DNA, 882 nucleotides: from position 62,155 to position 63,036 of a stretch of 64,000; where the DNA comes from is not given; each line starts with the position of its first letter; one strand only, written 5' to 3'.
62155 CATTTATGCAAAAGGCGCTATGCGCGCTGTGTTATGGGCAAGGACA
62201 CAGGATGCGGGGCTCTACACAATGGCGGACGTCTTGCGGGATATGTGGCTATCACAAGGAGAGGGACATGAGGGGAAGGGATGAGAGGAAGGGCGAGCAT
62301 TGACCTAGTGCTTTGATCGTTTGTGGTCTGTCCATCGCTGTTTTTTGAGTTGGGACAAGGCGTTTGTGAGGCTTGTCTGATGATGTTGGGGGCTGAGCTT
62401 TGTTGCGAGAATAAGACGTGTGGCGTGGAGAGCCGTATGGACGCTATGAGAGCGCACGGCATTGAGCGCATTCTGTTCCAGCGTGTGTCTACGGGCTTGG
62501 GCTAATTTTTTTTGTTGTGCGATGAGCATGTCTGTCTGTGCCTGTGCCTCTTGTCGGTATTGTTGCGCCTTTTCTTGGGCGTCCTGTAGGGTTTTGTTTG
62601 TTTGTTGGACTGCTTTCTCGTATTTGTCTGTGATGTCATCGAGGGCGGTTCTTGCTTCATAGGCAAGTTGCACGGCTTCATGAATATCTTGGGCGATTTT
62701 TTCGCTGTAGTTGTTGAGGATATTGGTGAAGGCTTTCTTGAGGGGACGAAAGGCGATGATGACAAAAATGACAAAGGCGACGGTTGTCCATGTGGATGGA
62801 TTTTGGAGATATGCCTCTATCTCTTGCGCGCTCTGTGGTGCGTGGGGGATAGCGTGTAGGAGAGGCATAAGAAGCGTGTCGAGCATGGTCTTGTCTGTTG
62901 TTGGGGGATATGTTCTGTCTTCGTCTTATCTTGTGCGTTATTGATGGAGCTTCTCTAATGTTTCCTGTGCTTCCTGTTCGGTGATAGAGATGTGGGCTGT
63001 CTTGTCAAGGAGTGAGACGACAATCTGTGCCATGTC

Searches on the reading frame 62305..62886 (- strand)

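Call 25: search_protein_families(library=pfam, proteins=[window:62305-62886:-], max_evalue=0.001)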
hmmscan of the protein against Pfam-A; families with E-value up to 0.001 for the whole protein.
window:62305-62886:- (193 aa): 2 families
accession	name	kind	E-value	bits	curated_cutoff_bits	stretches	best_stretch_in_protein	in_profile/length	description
PF00430.23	ATP-synt_B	-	2.9e-14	53.7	28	1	33-160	4-131/132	ATP synthase B/B' CF(0)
PF06103.16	DUF948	-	0.00025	21.6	37.2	1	35-109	7-69/89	Bacterial protein of unknown function (DUF948)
